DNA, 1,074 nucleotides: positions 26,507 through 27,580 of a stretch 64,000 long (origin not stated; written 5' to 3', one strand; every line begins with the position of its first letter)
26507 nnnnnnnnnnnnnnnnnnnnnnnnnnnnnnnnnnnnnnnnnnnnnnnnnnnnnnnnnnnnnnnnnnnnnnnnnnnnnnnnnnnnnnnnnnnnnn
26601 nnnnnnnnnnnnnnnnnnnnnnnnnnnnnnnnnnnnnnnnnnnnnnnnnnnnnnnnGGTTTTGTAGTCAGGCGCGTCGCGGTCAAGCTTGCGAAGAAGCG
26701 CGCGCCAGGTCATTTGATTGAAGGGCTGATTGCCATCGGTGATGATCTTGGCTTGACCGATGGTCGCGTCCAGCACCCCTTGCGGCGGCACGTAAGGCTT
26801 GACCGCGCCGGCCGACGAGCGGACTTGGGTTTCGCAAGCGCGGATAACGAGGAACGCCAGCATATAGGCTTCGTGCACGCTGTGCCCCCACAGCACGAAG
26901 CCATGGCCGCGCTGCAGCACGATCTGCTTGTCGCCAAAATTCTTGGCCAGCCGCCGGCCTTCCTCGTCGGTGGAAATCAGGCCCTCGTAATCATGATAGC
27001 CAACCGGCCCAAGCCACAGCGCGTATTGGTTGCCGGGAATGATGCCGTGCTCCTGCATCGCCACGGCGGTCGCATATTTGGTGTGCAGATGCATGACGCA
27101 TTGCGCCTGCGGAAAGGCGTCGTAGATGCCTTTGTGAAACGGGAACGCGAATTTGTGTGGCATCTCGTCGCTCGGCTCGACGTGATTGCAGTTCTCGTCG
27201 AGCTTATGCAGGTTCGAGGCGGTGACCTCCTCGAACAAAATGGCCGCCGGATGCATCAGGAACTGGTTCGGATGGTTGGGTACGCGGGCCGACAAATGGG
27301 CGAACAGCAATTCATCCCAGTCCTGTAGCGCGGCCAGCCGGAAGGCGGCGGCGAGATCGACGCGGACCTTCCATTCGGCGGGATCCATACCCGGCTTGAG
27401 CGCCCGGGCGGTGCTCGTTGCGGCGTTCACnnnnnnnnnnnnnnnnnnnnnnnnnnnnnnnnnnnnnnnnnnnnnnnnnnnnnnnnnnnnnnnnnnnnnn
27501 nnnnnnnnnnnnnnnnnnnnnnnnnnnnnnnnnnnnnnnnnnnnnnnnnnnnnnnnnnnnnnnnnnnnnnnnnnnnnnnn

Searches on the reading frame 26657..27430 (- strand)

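Call 65: search_protein_families(library=pfam, proteins=[window:26657-27430:-], max_evalue=0.001)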
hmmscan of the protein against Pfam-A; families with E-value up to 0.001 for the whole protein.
window:26657-27430:- (258 aa): 1 family
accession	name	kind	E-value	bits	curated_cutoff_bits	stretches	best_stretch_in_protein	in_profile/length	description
PF00596.27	Aldolase_II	-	4.4e-39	134.7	22.2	1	25-203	2-183/183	Class II Aldolase and Adducin N-terminal domain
